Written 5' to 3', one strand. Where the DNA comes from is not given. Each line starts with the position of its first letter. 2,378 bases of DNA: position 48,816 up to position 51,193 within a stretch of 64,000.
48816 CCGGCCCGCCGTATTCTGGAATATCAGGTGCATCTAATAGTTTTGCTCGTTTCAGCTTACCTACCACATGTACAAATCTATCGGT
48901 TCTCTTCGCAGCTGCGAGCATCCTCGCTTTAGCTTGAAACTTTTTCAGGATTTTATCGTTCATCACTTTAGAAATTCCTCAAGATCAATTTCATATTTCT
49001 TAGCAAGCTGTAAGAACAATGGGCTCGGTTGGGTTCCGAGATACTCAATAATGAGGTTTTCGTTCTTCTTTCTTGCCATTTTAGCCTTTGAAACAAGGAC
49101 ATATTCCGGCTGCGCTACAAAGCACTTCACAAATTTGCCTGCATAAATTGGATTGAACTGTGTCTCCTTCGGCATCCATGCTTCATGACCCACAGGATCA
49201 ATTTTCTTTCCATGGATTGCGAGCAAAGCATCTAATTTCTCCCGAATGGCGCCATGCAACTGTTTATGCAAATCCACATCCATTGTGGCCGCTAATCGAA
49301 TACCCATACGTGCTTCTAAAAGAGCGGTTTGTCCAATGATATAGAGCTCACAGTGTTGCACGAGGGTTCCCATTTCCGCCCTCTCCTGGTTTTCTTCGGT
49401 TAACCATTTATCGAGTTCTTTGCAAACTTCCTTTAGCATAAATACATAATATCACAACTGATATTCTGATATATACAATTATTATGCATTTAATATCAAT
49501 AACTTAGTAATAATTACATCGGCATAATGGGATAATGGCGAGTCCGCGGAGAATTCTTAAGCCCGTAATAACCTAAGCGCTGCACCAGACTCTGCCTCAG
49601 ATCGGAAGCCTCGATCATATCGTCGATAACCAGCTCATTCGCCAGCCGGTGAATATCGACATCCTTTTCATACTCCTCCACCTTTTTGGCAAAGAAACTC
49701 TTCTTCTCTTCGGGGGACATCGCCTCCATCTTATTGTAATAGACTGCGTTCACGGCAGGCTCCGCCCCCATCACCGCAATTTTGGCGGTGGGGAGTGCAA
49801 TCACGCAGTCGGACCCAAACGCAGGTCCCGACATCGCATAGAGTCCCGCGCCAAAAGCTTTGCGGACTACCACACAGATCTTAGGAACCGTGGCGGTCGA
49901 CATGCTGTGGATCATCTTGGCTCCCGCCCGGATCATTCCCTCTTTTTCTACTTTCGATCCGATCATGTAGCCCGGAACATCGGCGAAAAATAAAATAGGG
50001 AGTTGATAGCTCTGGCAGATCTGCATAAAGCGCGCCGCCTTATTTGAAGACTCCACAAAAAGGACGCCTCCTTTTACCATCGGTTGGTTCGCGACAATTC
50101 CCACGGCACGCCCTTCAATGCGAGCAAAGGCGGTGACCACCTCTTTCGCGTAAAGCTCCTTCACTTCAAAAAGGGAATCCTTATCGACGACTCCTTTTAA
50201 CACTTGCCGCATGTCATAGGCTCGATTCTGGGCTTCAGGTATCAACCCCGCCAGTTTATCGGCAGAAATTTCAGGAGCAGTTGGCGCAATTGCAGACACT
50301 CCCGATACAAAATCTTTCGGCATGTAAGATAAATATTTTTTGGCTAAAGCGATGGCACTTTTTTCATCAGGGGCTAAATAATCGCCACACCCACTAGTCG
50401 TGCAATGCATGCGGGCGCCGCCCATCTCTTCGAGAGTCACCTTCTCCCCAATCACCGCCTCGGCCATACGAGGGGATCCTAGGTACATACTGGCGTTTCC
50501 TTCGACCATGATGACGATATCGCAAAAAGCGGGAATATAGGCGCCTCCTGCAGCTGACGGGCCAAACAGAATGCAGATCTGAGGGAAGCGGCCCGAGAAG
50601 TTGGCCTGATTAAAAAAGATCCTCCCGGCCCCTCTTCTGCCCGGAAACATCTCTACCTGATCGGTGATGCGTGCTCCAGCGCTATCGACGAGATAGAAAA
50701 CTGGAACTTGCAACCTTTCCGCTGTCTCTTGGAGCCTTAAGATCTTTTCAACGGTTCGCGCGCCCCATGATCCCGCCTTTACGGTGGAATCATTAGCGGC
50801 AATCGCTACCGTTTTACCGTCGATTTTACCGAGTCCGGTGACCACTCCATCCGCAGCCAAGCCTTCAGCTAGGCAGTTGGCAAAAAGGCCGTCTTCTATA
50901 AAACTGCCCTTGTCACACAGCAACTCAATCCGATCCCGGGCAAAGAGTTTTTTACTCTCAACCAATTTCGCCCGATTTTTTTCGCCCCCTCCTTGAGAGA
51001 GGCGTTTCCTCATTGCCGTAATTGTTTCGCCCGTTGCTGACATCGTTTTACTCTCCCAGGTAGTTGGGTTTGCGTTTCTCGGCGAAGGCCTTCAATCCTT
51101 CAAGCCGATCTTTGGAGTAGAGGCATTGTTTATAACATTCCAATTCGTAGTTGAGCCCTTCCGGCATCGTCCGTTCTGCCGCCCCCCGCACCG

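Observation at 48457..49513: Self-contained two-gene module: NTase-fold protein plus RHH-tailed protein under an operator-saturated promoter (candidate uncharacterised toxin-antitoxin or abortive-infection-like system)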

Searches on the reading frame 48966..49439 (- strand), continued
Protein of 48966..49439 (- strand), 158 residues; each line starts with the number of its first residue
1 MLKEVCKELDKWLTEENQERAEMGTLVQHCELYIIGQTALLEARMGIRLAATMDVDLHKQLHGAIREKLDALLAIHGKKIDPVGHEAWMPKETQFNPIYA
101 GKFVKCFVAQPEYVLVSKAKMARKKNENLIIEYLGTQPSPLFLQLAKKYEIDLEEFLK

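Call 45: find_encoding_contigs(protein=P0257, flank=4000, max_places=3)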
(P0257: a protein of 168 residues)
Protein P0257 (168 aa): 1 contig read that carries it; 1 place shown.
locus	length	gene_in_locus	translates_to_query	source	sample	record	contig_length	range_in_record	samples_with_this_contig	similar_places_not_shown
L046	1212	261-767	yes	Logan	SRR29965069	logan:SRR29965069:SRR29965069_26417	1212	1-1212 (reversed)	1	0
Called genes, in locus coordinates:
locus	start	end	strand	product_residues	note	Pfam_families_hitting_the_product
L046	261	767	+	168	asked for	PF19502:DUF6036 (weak)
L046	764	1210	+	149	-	?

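Call 46: find_encoding_contigs(protein=P0122, flank=5000, max_places=2)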
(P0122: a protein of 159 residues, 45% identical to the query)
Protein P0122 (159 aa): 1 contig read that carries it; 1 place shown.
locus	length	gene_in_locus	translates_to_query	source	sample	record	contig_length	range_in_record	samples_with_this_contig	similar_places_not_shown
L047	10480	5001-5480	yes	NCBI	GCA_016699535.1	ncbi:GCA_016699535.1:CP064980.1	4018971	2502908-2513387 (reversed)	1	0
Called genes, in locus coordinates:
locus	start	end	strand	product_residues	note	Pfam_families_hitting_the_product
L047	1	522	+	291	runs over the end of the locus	PF08308:PEGA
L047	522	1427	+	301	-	-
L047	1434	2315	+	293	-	-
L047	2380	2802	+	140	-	-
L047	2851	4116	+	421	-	-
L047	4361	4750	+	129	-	-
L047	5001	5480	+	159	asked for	-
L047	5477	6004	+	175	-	-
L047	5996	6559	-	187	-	PF19648:DUF6151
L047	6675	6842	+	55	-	-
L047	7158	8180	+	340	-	-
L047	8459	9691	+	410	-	PF00696:AA_kinase, PF01842:ACT, PF22468:ACT_9, PF13840:ACT_7, PF22468:ACT_9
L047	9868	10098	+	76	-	PF12836:HHH_3, PF00633:HHH (weak), PF14520:HHH_5 (faint)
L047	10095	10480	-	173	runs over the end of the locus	PF13505:OMP_b-brl (faint)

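Call 50: find_encoding_contigs(protein=P0003, flank=5000, max_places=3)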
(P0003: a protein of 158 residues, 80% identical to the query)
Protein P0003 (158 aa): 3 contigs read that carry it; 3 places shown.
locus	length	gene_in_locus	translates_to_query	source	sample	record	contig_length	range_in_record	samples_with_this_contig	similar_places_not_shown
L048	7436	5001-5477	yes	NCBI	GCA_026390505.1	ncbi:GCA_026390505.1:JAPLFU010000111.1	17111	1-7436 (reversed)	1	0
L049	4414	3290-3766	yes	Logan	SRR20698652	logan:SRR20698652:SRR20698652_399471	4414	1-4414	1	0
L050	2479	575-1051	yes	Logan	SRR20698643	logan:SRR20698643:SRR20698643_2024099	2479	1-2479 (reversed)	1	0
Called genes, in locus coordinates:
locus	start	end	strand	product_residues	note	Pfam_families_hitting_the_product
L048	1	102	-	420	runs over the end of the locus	PF00883:Peptidase_M17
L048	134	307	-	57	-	-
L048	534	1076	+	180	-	-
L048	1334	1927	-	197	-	-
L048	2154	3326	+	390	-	PF02771:Acyl-CoA_dh_N, PF02770:Acyl-CoA_dh_M, PF00441:Acyl-CoA_dh_1, PF08028:Acyl-CoA_dh_2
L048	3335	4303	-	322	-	PF12146:Hydrolase_4, PF00561:Abhydrolase_1, PF12697:Abhydrolase_6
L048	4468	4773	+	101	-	PF00581:Rhodanese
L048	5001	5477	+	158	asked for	-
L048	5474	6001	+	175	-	-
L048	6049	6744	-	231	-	-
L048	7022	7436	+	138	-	PF01833:TIG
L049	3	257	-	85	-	?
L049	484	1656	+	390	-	PF02771:Acyl-CoA_dh_N, PF02770:Acyl-CoA_dh_M, PF00441:Acyl-CoA_dh_1, PF08028:Acyl-CoA_dh_2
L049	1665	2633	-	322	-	PF12146:Hydrolase_4, PF00561:Abhydrolase_1, PF12697:Abhydrolase_6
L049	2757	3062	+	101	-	PF00581:Rhodanese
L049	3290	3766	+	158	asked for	-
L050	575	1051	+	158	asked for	-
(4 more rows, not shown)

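Call 51: find_encoding_contigs(protein=P0006, flank=5000, max_places=2)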
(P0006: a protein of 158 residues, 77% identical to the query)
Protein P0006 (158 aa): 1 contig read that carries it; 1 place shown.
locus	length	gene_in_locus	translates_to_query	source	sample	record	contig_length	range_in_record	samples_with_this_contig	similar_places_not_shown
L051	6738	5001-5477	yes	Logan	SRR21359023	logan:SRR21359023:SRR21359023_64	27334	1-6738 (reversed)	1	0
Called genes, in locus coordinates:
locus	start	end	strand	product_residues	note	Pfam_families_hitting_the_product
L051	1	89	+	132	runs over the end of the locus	PF00571:CBS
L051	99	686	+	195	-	PF18856:baeRF_family12, PF10116:Host_attach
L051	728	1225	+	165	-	PF00571:CBS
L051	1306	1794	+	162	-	PF03264:Cytochrom_NNT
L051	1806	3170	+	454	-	PF02335:Cytochrom_C552, PF22113:Mtrc-MtrF_II-IV_dom (faint), PF14522:Cytochrome_C7 (faint)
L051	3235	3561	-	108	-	-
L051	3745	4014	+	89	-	-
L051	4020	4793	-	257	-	-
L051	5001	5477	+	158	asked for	-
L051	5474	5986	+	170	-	-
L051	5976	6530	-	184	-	-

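Call 56: search_protein_families(library=phrogs, proteins=[window:48966-49439:-, P0257, L001:4477-4977:+, L002:4480-5022:+], max_evalue=0.1)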
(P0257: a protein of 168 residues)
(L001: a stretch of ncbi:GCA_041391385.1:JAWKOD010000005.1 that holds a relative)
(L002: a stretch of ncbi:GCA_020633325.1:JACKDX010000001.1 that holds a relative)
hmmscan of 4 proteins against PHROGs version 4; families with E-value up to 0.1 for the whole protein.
window:48966-49439:- (158 aa): 0 families

P0257 (168 aa): 0 families

L001:4477-4977:+ (167 aa): 2 families
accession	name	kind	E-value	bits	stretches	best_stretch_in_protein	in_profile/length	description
phrog_3887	-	transcription regulation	0.0018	18.9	1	132-166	20-54/61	transcriptional regulator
phrog_876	-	transcription regulation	0.0054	17.3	1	122-166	58-103/239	transcriptional repressor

L002:4480-5022:+ (181 aa): 0 families

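Call 57: find_related_loci(query=A1, collection=viral_contigs, flank=6000)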
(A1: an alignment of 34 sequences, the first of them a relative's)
Query A1 (158 aa) in viral_contigs; peptide patterns used: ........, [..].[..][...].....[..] (x = any residue, [..] = any of these).
24 stretches matched a pattern, but none encodes a relative of the query by tblastn (E <= 1e-3).
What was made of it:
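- There are no homologues in viral contigs (call 57).
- Tried and rejected: No homologue of A was found (call 57).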

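Call 64: find_related_loci(query=A5, collection=genome_contigs, flank=4000)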
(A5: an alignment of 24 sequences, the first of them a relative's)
Query A5 (169 aa) in genome_contigs; peptide patterns used: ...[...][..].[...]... (x = any residue, [..] = any of these).
267 stretches matched a pattern; 61 encode a relative of the query (tblastn E <= 1e-3); 61 distinct loci.
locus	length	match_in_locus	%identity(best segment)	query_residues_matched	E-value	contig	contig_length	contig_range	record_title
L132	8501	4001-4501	63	1-167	6e-67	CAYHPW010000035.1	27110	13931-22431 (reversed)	MAG TPA_asm: uncultured Bacteriovoracaceae bacterium isolate ERP119705_co14_164 genome assembly, contig: NODE_1443_lengt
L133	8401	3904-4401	58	1-166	6e-63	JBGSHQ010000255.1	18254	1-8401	MAG: Bdellovibrionia bacterium isolate JTS-AC109 k141_3369340, whole genome shotgun sequence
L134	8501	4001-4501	58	1-167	1e-62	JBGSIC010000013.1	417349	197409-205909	MAG: Bdellovibrionota bacterium isolate JTS-AC12 k141_2156792, whole genome shotgun sequence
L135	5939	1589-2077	59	4-166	2e-61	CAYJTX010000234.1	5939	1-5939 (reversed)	MAG TPA_asm: uncultured Bacteriovoracaceae bacterium isolate ERP125453_co1_289 genome assembly, contig: NODE_17665_lengt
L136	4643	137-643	56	1-169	5e-61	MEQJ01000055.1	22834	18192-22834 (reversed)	MAG: Bdellovibrionales bacterium RIFOXYD1_FULL_53_11 rifoxyd1_full_scaffold_2538, whole genome shotgun sequence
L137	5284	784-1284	57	1-167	1e-60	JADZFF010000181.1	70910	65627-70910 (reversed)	MAG: Bdellovibrionales bacterium isolate SJ854 c_000001585369, whole genome shotgun sequence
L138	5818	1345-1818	59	9-166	4e-60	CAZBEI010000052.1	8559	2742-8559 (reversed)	MAG TPA_asm: uncultured Bdellovibrio sp. isolate binchicken_co203_640 genome assembly, contig: k141_3472655, whole genom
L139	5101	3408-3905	56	1-166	4e-58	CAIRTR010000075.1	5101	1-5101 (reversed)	MAG: Oligoflexia bacterium isolate Kiruna3_bin-3974 genome assembly, contig: bin-3974:075/323, whole genome shotgun sequ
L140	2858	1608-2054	56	1-149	3e-57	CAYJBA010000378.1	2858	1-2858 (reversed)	MAG TPA_asm: uncultured Bacteriovoracaceae bacterium isolate ERP119705_co9_199 genome assembly, contig: NODE_74742_lengt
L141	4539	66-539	59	11-168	2e-57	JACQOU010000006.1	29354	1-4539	MAG: Deltaproteobacteria bacterium isolate NC_groundwater_1289_Ag_S-0.2um_48_23 S_p2_S4_coassembly_k141_48720, whole gen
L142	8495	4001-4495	54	1-167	1e-56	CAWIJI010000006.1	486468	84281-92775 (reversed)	MAG: uncultured Acidobacteriota bacterium isolate MFD04944.bin.2.38 genome assembly, contig: contig_43542, whole genome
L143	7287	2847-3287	56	4-150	6e-52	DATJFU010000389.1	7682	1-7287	MAG TPA_asm: Bdellovibrionota bacterium isolate SMAG_U15468 k141_6264115, whole genome shotgun sequence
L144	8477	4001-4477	58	8-166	1e-49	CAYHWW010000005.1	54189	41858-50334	MAG TPA_asm: uncultured Oligoflexia bacterium isolate ERP119705_co16_423 genome assembly, contig: NODE_349_length_54189_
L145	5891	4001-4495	52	5-169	2e-49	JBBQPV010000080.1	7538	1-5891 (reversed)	MAG: Bdellovibrionia bacterium isolate Co_metawrap_1530 Cmw_1530_k141_27977609_length_7538_cov_6.0000, whole genome shot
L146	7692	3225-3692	52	11-166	3e-49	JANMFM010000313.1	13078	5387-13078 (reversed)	MAG: Bdellovibrionales bacterium isolate OTE_70b_metabat_204 OTE_70b_k141_1517759, whole genome shotgun sequence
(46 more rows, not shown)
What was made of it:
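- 49062..49091 (-): Conserved helix motif of A, S117-K118-A119-x-x-A122-x-x-K125-N126 (family consensus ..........); likely contacts the NTP or substrate. It served as the search pattern that recovered 61 loci (call 64).
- At least two genomes carry two copies (call 64).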

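Call 81: search_protein_families(library=pfam, proteins=[L001:5092-5733:-, L047:4361-4747:+, L004:2779-3801:+, L048:6049-6741:-, L051:4020-4790:-], max_evalue=0.01)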
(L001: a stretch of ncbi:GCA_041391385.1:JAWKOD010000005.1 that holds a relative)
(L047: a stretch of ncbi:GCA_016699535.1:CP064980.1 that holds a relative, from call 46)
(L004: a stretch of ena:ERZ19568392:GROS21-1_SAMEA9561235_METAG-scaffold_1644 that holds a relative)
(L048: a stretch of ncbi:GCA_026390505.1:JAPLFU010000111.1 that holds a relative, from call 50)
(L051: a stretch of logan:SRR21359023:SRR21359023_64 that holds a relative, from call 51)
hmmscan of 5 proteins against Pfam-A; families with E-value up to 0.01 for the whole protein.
L001:5092-5733:- (213 aa): 1 family
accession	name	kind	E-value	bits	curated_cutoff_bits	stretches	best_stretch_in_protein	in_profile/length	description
PF03994.20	DUF350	-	0.0096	16.4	26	0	6-118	23-125/133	Domain of Unknown Function (DUF350)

L047:4361-4747:+ (129 aa): 0 families

L004:2779-3801:+ (341 aa): 1 family
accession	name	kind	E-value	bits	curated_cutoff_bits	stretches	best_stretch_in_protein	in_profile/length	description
PF02935.21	COX7C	-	0.0028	18.4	25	1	227-256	34-62/64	Cytochrome c oxidase subunit VIIc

L048:6049-6741:- (230 aa): 0 families

L051:4020-4790:- (256 aa): 0 families

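Call 85: fold_search(model_id=the predicted structure, library=viral)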
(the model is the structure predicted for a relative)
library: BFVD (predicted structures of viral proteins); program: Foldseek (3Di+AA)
matches with E <= 10: 181; with E <= 0.001: 0
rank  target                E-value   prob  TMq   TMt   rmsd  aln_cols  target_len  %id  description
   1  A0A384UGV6            2.0e-01  0.51  0.38  0.25   7.7       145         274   13  (no name in the UniProt tables at hand)
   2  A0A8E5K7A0            5.3e-01  0.06  0.14  0.13  14.3        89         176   15  (no name in the UniProt tables at hand)
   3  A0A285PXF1            5.7e-01  0.07  0.23  0.20  14.8       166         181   13  Uncharacterized protein [Cedratvirus lausannensis]
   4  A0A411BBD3            6.0e-01  0.04  0.17  0.11  14.7       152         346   12  (no name in the UniProt tables at hand)
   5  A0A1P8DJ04            6.4e-01  0.25  0.36  0.39   6.3       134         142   16  (no name in the UniProt tables at hand)
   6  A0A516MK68            6.8e-01  0.06  0.17  0.22  10.7       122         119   16  (no name in the UniProt tables at hand)
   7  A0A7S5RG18            8.2e-01  0.06  0.14  0.16  11.6        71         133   21  (no name in the UniProt tables at hand)
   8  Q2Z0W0                8.7e-01  0.15  0.33  0.32   8.9       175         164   10  Uncharacterized protein [Pseudomonas phage EL]
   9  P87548                8.7e-01  0.03  0.18  0.17  13.5       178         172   15  Polymerase nsP4 (Fragment) [Babanki virus]
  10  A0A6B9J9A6            1.3e+00  0.04  0.16  0.17  12.8       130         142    8  Uncharacterized protein [Vibrio phage vB_VchM_Kuja]
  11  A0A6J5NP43            1.3e+00  0.03  0.15  0.04  13.4       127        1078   11  Uncharacterized protein [uncultured Caudovirales phage]
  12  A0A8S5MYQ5            1.3e+00  0.03  0.13  0.15  16.8        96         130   14  Uncharacterized protein [Siphoviridae sp. ctAUQ2]
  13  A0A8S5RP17            1.5e+00  0.02  0.14  0.12  14.1       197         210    9  GTP pyrophosphokinase YjbM [virus sp. ctBS918]
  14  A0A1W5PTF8            1.6e+00  0.11  0.32  0.26   9.0       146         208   15  (no name in the UniProt tables at hand)
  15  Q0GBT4                1.6e+00  0.08  0.16  0.03  11.8        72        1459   12  PfWMP4_32 [Phormidium phage Pf-WMP4]
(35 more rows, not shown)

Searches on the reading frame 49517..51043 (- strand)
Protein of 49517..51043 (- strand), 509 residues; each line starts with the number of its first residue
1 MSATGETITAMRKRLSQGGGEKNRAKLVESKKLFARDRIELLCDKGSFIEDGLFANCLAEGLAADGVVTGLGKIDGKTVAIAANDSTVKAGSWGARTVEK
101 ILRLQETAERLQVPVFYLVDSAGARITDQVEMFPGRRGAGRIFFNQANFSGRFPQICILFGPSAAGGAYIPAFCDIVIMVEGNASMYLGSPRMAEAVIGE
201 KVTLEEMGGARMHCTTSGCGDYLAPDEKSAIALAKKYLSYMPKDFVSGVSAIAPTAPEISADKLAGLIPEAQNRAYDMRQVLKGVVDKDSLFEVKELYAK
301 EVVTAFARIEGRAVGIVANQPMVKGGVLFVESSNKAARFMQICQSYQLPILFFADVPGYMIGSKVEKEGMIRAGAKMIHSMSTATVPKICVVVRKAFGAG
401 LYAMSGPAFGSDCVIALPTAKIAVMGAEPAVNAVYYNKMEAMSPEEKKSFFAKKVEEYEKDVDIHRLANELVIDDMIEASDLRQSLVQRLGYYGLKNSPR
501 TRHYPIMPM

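Call 53: find_related_loci(query=window:49517-51043:-, collection=genome_contigs, flank=5000)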
Query window:49517-51043:- (509 aa) in genome_contigs; peptide patterns used: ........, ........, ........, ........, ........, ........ (x = any residue, [..] = any of these).
599 stretches matched a pattern (row limit reached: there are more); 593 encode a relative of the query (tblastn E <= 1e-3); the best 80 are kept; 80 distinct loci.
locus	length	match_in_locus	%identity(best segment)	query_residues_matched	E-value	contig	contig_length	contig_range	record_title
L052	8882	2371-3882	67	6-509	0e+0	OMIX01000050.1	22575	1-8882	Deltaproteobacteria bacterium isolate AM_0619 genome assembly, contig: AM_0619_50, whole genome shotgun sequence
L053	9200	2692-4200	67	6-509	0e+0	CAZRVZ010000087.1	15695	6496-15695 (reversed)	MAG TPA_asm: uncultured Pseudobdellovibrionaceae bacterium isolate binchicken_co203_350 genome assembly, contig: k141_30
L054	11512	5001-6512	66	6-509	0e+0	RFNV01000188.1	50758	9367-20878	MAG: Proteobacteria bacterium isolate LLD_334 Lanier.contig6009.50758bp, whole genome shotgun sequence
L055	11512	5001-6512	62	7-509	0e+0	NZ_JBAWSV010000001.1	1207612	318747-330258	Bacillus yunxiaonensis strain FJAT-53711 Scaffold1, whole genome shotgun sequence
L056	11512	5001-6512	61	7-509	0e+0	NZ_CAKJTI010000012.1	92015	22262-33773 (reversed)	Bacillus rhizoplanae strain CIP 111899, whole genome shotgun sequence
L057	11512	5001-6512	61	7-509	0e+0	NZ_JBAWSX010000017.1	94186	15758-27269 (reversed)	Bacillus bruguierae strain FJAT-51639 Scaffold17, whole genome shotgun sequence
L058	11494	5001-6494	62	13-509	0e+0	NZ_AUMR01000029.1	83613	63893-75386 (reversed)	Ectobacillus panaciterrae DSM 19096 H540DRAFT_scaffold00019.19_C, whole genome shotgun sequence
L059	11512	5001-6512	61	7-509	0e+0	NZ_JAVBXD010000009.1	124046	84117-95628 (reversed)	Bacillus multifaciens strain WLY-B-L8 Scaffolds_9_124046, whole genome shotgun sequence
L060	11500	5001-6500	61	11-509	0e+0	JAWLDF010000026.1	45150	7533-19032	MAG: Bacilli bacterium isolate 15dZY3.bin.90 NODE_1166_length_45150_cov_10.074937, whole genome shotgun sequence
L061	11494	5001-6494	63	13-506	0e+0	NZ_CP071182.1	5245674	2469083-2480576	Alicyclobacillus mengziensis strain S30H14 chromosome, complete genome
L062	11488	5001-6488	62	15-509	0e+0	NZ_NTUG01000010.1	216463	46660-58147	Bacillus cereus strain AFS016912 AFS016912_108_G5_Contig10_140523, whole genome shotgun sequence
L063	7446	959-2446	63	14-508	0e+0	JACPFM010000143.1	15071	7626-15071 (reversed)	MAG: Deltaproteobacteria bacterium isolate NC_groundwater_361_Ag_B-0.1um_71_13 GD18-4_B1_scaffold_930124, whole genome s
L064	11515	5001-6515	62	5-509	0e+0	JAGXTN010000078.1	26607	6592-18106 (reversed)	MAG: Dethiobacter sp. isolate CROMO_SB6 c_000000012649, whole genome shotgun sequence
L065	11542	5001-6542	61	1-509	0e+0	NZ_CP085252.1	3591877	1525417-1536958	Jeotgalibacillus malaysiensis strain ABH-525 chromosome, complete genome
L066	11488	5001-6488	61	15-509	0e+0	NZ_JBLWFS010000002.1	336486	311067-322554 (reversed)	Alkalihalobacterium sp. APHAB7 NODE_2_length_336742_cov_58.188500, whole genome shotgun sequence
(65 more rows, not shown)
